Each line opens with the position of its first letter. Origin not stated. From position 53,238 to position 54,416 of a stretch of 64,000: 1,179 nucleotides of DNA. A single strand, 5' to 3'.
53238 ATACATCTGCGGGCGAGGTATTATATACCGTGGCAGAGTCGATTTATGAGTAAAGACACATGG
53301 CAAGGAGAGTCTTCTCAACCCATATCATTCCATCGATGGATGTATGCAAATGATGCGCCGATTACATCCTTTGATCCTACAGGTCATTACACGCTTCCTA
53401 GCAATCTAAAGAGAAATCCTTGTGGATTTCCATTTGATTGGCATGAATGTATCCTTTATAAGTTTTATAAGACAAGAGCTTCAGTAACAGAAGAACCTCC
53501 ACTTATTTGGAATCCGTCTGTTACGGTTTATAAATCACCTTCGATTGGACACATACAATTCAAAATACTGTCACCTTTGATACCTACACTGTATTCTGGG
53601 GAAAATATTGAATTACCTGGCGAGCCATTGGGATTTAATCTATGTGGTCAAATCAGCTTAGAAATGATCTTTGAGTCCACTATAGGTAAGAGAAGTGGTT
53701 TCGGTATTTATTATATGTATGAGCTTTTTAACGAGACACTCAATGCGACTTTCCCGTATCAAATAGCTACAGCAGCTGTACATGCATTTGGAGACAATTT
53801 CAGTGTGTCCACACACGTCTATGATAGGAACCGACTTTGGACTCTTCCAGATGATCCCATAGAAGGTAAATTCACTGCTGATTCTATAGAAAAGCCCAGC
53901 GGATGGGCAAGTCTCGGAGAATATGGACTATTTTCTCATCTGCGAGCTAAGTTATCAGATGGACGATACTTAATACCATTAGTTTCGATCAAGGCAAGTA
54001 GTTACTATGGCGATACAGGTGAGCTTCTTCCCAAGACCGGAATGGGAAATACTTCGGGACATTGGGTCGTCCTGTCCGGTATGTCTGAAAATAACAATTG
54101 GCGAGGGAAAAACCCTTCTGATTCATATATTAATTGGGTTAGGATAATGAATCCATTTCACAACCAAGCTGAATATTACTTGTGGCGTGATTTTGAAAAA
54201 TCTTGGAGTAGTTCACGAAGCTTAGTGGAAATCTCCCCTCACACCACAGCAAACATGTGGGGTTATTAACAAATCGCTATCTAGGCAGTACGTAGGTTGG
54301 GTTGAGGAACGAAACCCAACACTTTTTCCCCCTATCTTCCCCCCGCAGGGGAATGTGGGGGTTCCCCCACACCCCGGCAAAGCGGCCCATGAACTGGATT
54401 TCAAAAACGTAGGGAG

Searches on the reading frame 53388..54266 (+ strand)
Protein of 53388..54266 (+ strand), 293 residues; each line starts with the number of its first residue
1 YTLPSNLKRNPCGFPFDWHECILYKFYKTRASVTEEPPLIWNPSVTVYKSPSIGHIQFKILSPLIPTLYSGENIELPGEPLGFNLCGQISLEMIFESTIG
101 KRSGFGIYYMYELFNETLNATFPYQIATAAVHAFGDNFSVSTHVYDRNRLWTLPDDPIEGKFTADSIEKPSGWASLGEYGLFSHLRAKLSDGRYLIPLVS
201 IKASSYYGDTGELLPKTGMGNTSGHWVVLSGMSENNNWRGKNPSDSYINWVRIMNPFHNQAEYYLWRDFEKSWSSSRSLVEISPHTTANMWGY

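Call 9: search_protein_families(library=pfam, proteins=[window:53388-54266:+], max_evalue=1)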
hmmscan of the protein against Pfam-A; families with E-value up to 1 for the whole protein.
window:53388-54266:+ (293 aa): 0 families

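Call 13: find_homologous_proteins(query=window:53388-54266:+, max_evalue=0.001)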
Query window:53388-54266:+: 939 candidates shared short words with the query, none scored E <= 0.001.
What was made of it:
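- Tried and rejected: Word-indexed homology search with the tip alone found nothing (call 13).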

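Call 14: search_solved_structures(query=window:53388-54266:+, max_evalue=10)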
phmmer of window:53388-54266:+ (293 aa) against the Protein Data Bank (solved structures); distinct sequences matched with E-value up to 10: 0.

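Call 20: search_protein_families(library=ncbifam, proteins=[window:53388-54266:+], max_evalue=1)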
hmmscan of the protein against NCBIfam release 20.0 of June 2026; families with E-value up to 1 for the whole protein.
window:53388-54266:+ (293 aa): 0 families

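Call 23: search_protein_representatives(protein=window:53388-54266:+)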
Query: 293 residues. Proteins with E-value up to 0.001 (for the whole library): 143; up to 1e-10: 32; up to 1e-30: 1. The best 143 are listed.
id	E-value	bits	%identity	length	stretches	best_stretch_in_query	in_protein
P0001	7.3e-43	163.1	44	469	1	19-282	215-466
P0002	3.3e-25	105.1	38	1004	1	17-281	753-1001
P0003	2.3e-21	92.5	36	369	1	20-282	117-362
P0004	6.1e-21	91.1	57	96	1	190-283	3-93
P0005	9.3e-20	87.2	33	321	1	10-248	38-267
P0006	6.4e-18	81.1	40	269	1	75-282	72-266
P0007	2.8e-17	79.0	37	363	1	23-273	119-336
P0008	1.1e-16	77.0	37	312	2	188-275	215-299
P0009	3.7e-16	75.4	35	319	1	30-276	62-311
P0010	2.6e-15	72.6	32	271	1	61-276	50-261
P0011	5.8e-15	71.4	34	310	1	27-272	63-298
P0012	1.2e-14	70.4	40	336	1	19-275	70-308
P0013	1.6e-14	70.0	40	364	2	176-272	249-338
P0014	2.3e-14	69.5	52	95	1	185-275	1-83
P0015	8.8e-14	67.5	32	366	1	36-273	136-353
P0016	1.4e-13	66.9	40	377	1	178-275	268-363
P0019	1.6e-12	63.4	33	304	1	29-273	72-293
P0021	2.1e-12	63.0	33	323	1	31-276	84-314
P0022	2.6e-12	62.7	37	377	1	34-278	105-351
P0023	4.8e-12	61.9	37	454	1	36-281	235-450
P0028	5.7e-11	58.3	36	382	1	78-278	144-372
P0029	7.8e-11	57.9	39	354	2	182-276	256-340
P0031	9.3e-11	57.6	34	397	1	36-282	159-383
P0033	1.4e-10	57.0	40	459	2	172-281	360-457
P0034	1.6e-10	56.8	48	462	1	185-276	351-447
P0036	2.1e-10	56.5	39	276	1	183-279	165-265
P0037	2.5e-10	56.2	42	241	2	180-274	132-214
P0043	1.5e-09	53.7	38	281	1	177-276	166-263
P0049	4.5e-09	52.1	32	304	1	84-291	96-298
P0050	5.1e-09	51.9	33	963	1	30-279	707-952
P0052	5.6e-09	51.8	34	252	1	81-279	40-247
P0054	1.0e-08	50.9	37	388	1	180-278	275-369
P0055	1.4e-08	50.4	36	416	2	180-275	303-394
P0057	3.4e-08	49.2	40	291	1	197-275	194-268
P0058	3.4e-08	49.2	50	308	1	218-274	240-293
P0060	5.2e-08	48.6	39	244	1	175-276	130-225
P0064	9.1e-08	47.8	33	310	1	76-273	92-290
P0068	1.7e-07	46.9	33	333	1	34-277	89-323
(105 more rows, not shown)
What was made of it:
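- Family: 143 homologues (call 23).
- Tried and rejected: The exhaustive HMMER search was needed (call 23).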

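Call 25: predict_structure(protein=window:53388-54266:+)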
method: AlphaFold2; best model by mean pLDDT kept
length: 293 residues; sequences in the alignment: 1
mean_pLDDT: 31.2   pTM: 0.26
mean pLDDT of the five models: 31.2, 27.9, 26.2, 26.0, 24.8
residues with pLDDT >= 90: 0; 70-90: 0; 50-70: 0; < 50: 293
segments of 3 or more residues with pLDDT < 50: 1-293
pLDDT, mean of each block of 10 residues (from residue 1): 28 27 28 28 30 29 26 29 28 28 31 33 46 38 33 33 34 29 31 30 28 31 30 31 35 35 37 32 30 24
secondary structure, 60 per line:
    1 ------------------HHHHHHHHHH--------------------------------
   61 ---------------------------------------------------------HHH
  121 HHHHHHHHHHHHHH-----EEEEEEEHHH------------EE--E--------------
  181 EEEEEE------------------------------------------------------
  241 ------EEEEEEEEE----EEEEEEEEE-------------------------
elements in order: H19-28 H118-134 E140-146 E181-186 E247-255 E260-268
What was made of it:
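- Tried and rejected: Single-sequence AlphaFold was unusable (pLDDT 31; call 25).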

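Call 32: search_solved_structures(query=A1, max_evalue=10, show_alignments=3)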
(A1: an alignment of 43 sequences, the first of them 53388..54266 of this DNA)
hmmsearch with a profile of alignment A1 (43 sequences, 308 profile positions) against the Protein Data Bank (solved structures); distinct sequences matched with E-value up to 10: 2.
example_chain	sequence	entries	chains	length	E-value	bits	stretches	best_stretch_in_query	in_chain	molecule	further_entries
5x2m_H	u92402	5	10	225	0.28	14.1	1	243-273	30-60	Fab16A Heavy chain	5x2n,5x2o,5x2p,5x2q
7pwg_g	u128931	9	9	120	0.44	13.4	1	102-151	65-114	Ribosomal protein L34 | 60S ribosomal protein eL34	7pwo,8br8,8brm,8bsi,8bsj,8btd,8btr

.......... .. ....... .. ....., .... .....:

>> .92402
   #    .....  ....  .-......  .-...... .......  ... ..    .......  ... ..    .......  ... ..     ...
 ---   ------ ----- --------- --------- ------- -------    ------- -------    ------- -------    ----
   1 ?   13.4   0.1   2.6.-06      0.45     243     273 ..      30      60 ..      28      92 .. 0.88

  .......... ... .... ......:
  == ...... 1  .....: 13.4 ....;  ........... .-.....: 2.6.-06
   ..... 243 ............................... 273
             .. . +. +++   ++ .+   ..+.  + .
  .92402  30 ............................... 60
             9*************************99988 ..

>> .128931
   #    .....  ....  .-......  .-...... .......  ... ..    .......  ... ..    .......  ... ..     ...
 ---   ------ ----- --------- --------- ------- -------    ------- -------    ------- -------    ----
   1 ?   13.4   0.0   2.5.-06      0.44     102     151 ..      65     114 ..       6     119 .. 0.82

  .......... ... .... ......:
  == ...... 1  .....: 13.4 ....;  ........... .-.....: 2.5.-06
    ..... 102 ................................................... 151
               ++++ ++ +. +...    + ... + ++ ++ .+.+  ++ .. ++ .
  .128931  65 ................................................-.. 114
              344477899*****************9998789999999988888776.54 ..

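Call 33: search_protein_families(library=pfam, alignment_id=A1, max_evalue=1)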
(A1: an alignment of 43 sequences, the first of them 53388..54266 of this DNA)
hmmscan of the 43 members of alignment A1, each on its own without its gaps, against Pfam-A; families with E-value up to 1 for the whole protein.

A. member 1, window:53388-54266:+ (293 aa): 0 families

B. families by the number of members that match (of 43 scanned): 18 families
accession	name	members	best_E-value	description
PF13529.12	Peptidase_C39_2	6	1.7e-05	Peptidase_C39 like family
PF03527.20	RHS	2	0.012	RHS protein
PF06013.18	WXG100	1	2.3e-11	Proteins of 100 residues with WXG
PF00395.25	SLH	1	2.4e-08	S-layer homology domain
PF22473.1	PilJ_Pilin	1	0.0061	PilJ, Pilin domain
PF08265.16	YL1_C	1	0.024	YL1 nuclear protein C-terminal domain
PF05147.19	LANC_like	1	0.024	Lanthionine synthetase C-like protein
PF01027.25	Bax1-I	1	0.025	Inhibitor of apoptosis-promoting Bax1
PF04146.21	YTH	1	0.047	YT521-B-like domain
PF10102.14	DUF2341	1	0.16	Domain of unknown function (DUF2341)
PF23497.1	YmiD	1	0.17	YmiD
PF10066.14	DUF2304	1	0.17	Uncharacterized conserved protein (DUF2304)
PF00439.30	Bromodomain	1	0.2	Bromodomain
PF13927.12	Ig_3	1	0.22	Immunoglobulin domain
PF03057.20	DUF236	1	0.23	DUF236 repeat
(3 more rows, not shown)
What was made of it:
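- On Rhs/YD-repeat polymorphic toxin: The tip family is also found on other carriers (call 33).
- The toxin role fits other delivery modules fused to the same domain: RHS, WXG100 and SLH (call 33).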

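Call 34: find_homologous_proteins(query=A1, max_evalue=0.00001)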
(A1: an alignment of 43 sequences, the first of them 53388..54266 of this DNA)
Query A1 (43 sequences) (293 aa, profile of the alignment): 3 proteins with E <= 0.00001 among 8000 candidates.
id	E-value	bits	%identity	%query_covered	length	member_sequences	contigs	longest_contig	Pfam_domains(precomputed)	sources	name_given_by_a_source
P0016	1.2e-74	270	29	65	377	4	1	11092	PF25023.2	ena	-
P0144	2.3e-67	246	32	32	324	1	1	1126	-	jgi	jgi:hypothetical protein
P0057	3.4e-51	193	38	27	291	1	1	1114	-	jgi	jgi:hypothetical protein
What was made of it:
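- Tried and rejected: With the alignment it found only 3 proteins (call 34).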

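Call 36: find_encoding_contigs(protein=P0016, flank=6000, max_places=4)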
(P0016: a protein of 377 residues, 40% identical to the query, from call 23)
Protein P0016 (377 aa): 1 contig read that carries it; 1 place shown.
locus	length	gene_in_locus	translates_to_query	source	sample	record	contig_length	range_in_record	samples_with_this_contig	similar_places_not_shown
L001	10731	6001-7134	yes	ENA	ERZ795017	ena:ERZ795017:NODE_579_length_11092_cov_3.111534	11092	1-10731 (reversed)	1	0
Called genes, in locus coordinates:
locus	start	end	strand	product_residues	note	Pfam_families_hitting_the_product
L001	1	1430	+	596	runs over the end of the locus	?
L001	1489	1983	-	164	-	-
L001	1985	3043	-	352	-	PF02628:COX15-CtaA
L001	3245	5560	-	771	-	PF00515:TPR_1 (faint), PF03704:BTAD (faint), PF07719:TPR_2 (faint), PF13432:TPR_16 (weak), PF14559:TPR_19 (weak), PF25058:ARM_TT21 (weak), PF14938:SNAP (weak), PF13424:TPR_12 (weak), +12 more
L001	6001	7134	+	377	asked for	PF25023:TEN_YD-shell (weak)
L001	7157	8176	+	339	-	PF00930:DPPIV_N (faint), PF26550:Tricorn_2nd (faint), PF25174:Beta-prop_THOC3 (weak)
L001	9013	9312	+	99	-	PF01381:HTH_3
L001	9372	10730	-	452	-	?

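Call 39: find_related_loci(query=A2, collection=genome_contigs, flank=4000)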
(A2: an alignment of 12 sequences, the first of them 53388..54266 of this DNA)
Query A2 (293 aa) in genome_contigs; peptide patterns used: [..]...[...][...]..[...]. (x = any residue, [..] = any of these).
6 stretches matched a pattern, but none encodes a relative of the query by tblastn (E <= 1e-3).

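Call 40: predict_structure(alignment_id=A1)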
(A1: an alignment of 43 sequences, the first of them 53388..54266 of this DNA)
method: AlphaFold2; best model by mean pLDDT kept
length: 293 residues; sequences in the alignment: 43
mean_pLDDT: 82.3   pTM: 0.85
mean pLDDT of the five models: 82.3, 82.1, 81.3, 81.1, 81.1
residues with pLDDT >= 90: 139; 70-90: 84; 50-70: 57; < 50: 13
segments of 3 or more residues with pLDDT < 50: 164-168, 289-293
pLDDT, mean of each block of 10 residues (from residue 1): 58 76 92 96 96 82 57 58 91 92 77 87 94 91 90 65 50 84 94 97 75 79 94 80 83 96 96 92 76 45
secondary structure, 60 per line:
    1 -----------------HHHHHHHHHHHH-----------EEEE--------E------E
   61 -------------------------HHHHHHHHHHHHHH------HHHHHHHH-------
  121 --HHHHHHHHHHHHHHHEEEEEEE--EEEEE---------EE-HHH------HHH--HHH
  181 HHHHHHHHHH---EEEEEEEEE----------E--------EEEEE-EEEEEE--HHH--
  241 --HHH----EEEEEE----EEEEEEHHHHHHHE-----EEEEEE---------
elements in order: H18-29 E41-44 H86-99 H106-113 H123-137 E138-144 E147-151 H178-190 E194-202 E222-226 E228-233 E250-255 E260-265 H266-272 E279-284
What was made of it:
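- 53643..53645 (+): Cys4618 codon, predicted catalytic nucleophile. First residue of helix 86-99 in the model (call 40).
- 54060..54062 (+): His4757 codon, predicted catalytic base. Lies in strand 222-226 of the model (call 40).
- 54150..54152 (+): Asn4787 codon, predicted third member of the triad. Lies at the end of strand 250-255 (call 40).
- AF2 model with pLDDT 82.3 and pTM 0.85; the Cys is at a helix N-terminus and the His in a strand (call 40).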

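Call 43: fold_search(model_id=the predicted structure, library=pdb)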
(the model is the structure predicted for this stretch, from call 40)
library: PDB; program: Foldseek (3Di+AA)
matches with E <= 10: 578; with E <= 0.001: 18
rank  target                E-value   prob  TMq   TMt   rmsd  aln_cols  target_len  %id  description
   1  22oc                  1.3e-05  1.00  0.42  0.61   5.2       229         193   13  Crystal structure of P210 CD lyase (released 2026-03-18)
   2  6a0n_A                4.3e-05  1.00  0.36  0.33  12.6       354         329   10  The crystal structure of apo-Lpg2622 (released 2018-09-12)
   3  6a0q_B                8.4e-05  0.99  0.36  0.34  13.0       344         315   12  The crystal structure of Lpg2622_E64 complex (released 2018-09-12)
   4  7n87_MODEL_1_A        1.7e-04  1.00  0.35  0.64   5.3       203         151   15  Solution NMR structure of peptidase domain from Clostridium thermocellum PCAT1 (released 2021-12-29)
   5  6a0n_B                2.0e-04  1.00  0.39  0.36  12.4       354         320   12  The crystal structure of apo-Lpg2622 (released 2018-09-12)
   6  8oig_A                2.1e-04  1.00  0.35  0.54   5.8       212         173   11  Crystal Structure of Staphopain C from Staphylococcus aureus (released 2023-06-21)
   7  1cv8                  2.1e-04  1.00  0.34  0.53   6.4       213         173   13  STAPHOPAIN, CYSTEINE PROTEINASE FROM STAPHYLOCOCCUS AUREUS V8 (released 1998-10-14)
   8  6a0q_A                2.2e-04  0.98  0.33  0.30  14.1       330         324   12  The crystal structure of Lpg2622_E64 complex (released 2018-09-12)
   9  2bu3_B                3.4e-04  1.00  0.39  0.53   4.6       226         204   13  Acyl-enzyme intermediate between Alr0975 and glutathione at pH 3.4 (released 2005-12-14)
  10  9l5u_A                5.5e-04  1.00  0.34  0.66   4.0       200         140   13  Papain-like cysteine protease toxin/immunity pair (released 2025-06-04)
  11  9l5u_B                5.5e-04  1.00  0.33  0.65   4.3       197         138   13  Papain-like cysteine protease toxin/immunity pair (released 2025-06-04)
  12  6tho_A                5.9e-04  1.00  0.38  0.48   5.3       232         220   12  Acylintermediate of glutathione and the mature primitive phytochelatin synthase Alr0975 from Nostoc PCC 7120 at atomic (released 2020-12-02)
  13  2btw_B                5.9e-04  1.00  0.36  0.48   6.2       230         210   12  Crystal structure of Alr0975 (released 2005-12-14)
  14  6tho_B                5.9e-04  1.00  0.37  0.47   5.5       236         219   12  Acylintermediate of glutathione and the mature primitive phytochelatin synthase Alr0975 from Nostoc PCC 7120 at atomic (released 2020-12-02)
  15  8ssk_D                6.2e-04  1.00  0.34  0.33   4.0       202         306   11  Citrobacter rodentium contact dependent growth inhibition (CDI) entry and toxin (CdiA-CT) domains (released 2024-05-15)
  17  8ssk_C                8.4e-04  1.00  0.34  0.33   3.9       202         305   11  Citrobacter rodentium contact dependent growth inhibition (CDI) entry and toxin (CdiA-CT) domains (released 2024-05-15)
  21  8ssk_B                1.5e-03  1.00  0.33  0.32   5.3       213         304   12  Citrobacter rodentium contact dependent growth inhibition (CDI) entry and toxin (CdiA-CT) domains (released 2024-05-15)
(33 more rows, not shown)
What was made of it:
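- Closest known: C39 peptidase domain of bacteriocin ABC transporters. Same: Structural match with E 1.7e-4 and TM-score 0.64 normalised to the target (call 43).
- Foldseek PDB hits, all papain fold: 22oc, Lpg2622, the PCAT1 C39 domain 7n87, staphopains, Alr0975, Cpe1-Cpi1 9l5u and CdiA-CT 8ssk, with E 1e-5 to 1e-3 and probability 0.98-1.00 (call 43). Papain-fold hits include the phytochelatin-synthase-like Alr0975, crystallised as a glutathione acyl-enzyme intermediate, and a protein named 'CD lyase', which is the top hit (call 43).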

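Call 44: find_encoding_contigs(protein=P0001, flank=6000, max_places=4)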
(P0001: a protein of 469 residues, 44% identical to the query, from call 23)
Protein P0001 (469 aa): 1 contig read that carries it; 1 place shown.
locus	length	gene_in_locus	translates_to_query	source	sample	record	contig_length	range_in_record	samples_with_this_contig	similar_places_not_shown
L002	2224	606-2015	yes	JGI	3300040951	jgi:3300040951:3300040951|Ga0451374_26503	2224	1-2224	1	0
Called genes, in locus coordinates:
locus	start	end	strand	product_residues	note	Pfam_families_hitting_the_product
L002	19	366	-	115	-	-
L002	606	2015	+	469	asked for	-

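Call 45: find_encoding_contigs(protein=P0002, flank=6000, max_places=4)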
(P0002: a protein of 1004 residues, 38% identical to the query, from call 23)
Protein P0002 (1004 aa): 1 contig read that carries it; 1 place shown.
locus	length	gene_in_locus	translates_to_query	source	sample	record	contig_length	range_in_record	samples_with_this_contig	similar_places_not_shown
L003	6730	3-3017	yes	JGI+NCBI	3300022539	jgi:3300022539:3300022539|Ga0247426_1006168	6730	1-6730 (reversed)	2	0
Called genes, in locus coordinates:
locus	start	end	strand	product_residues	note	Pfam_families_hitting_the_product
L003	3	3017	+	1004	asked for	PF25023:TEN_YD-shell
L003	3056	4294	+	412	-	PF25174:Beta-prop_THOC3 (faint), PF23381:Beta-prop_IFT122_1st (faint), PF26549:Tricorn_N (weak), PF26550:Tricorn_2nd, PF26549:Tricorn_N (weak), PF26550:Tricorn_2nd, PF26549:Tricorn_N, PF07676:PD40, +1 more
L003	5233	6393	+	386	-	PF00589:Phage_integrase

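Call 49: find_encoding_contigs(protein=P0050, flank=5000, max_places=3)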
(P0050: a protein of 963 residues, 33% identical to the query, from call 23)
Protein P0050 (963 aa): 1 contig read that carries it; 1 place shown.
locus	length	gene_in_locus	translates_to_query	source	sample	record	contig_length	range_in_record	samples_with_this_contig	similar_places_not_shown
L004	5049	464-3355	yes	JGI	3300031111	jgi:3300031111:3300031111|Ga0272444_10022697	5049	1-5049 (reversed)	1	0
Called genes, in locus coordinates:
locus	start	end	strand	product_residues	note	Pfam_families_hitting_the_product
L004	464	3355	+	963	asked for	PF05688:BIg21 (faint), PF02369:Big_1 (faint), PF13620:CarboxypepD_reg (faint), PF17789:MG4 (faint), PF05593:RHS_repeat (faint), PF07576:BRAP2 (faint), PF25023:TEN_YD-shell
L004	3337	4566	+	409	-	PF00930:DPPIV_N (faint), PF07676:PD40 (faint), PF25174:Beta-prop_THOC3, PF26549:Tricorn_N, PF26550:Tricorn_2nd, PF26549:Tricorn_N (weak)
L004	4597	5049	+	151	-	?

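Call 54: fold_search(model_id=the predicted structure, library=viral)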
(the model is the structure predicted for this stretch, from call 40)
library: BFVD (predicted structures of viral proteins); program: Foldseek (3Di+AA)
matches with E <= 10: 513; with E <= 0.001: 8
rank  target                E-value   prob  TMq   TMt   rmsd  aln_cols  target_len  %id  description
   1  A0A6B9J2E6            6.2e-06  1.00  0.40  0.48   5.8       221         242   14  (no name in the UniProt tables at hand)
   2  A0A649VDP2            3.0e-05  1.00  0.38  0.23   7.7       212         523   11  Lysin A [Mycobacterium phage Indlulamithi]
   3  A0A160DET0            5.2e-05  1.00  0.33  0.46   8.5       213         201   11  Endolysin [Gordonia phage OneUp]
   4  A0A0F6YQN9            1.5e-04  1.00  0.41  0.25   8.3       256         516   12  Lysin A [Mycobacterium phage MOOREtheMARYer]
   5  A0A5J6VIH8            2.8e-04  0.97  0.35  0.18  17.4       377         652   10  Papain family cysteine protease [Megaviridae environmental sample]
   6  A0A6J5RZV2            7.0e-04  1.00  0.34  0.37   7.0       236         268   11  Uncharacterized protein [uncultured Caudovirales phage]
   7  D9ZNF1                7.4e-04  0.97  0.32  0.15  15.1       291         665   12  (no name in the UniProt tables at hand)
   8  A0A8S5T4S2            8.3e-04  1.00  0.31  0.46   7.9       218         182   12  Papain-like cysteine protease AvrRpt2 [Myoviridae sp. ct6eX13]
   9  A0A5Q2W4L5            1.2e-03  0.95  0.35  0.34  16.8       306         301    8  (no name in the UniProt tables at hand)
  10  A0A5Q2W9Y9            3.2e-03  0.97  0.34  0.29  12.1       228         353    9  (no name in the UniProt tables at hand)
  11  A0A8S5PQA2            4.5e-03  0.92  0.36  0.28  13.7       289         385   13  N acetylmuramidase (Fragment) [Siphoviridae sp. ct3lF2]
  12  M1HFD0                4.8e-03  0.90  0.34  0.19  24.5       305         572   10  PBCV-1 P7 disulphide-bonded domain-containing protein [Paramecium bursaria Chlorella virus CVA-1]
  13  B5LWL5                1.1e-02  0.63  0.34  0.28  15.9       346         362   12  Putative cysteine protease [Feldmannia species virus]
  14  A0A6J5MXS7            1.4e-02  0.72  0.34  0.22  17.6       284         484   12  Peptidoglycan binding-like [uncultured Caudovirales phage]
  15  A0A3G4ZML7            2.3e-02  0.63  0.30  0.38  11.5       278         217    9  Cathepsin [Terrestrivirus sp.]
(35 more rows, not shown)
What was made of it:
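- On Peptidase_C39_2 / Tox-PLC39 (papain-like clan CA): All Foldseek hits with E <= 1e-3 are papain-fold proteins (calls 43, 54).
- Viral hits: Lysin A, an endolysin and AvrRpt2-like proteins (call 54). Viral structural matches are cell-wall lysins (call 54).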

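Call 55: find_related_loci(query=window:53388-54266:+, collection=genome_contigs, flank=5000)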
Query window:53388-54266:+ (293 aa) in genome_contigs; peptide patterns used: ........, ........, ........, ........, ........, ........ (x = any residue, [..] = any of these).
49 stretches matched a pattern, but none encodes a relative of the query by tblastn (E <= 1e-3).

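Call 56: find_related_loci(query=A2, collection=viral_contigs, flank=4000)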
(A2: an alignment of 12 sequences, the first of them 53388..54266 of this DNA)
Query A2 (293 aa) in viral_contigs; peptide patterns used: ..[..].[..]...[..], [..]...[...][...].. (x = any residue, [..] = any of these).
19 stretches matched a pattern, but none encodes a relative of the query by tblastn (E <= 1e-3).
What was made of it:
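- Tried and rejected: The viral-contig scan found nothing (call 56).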
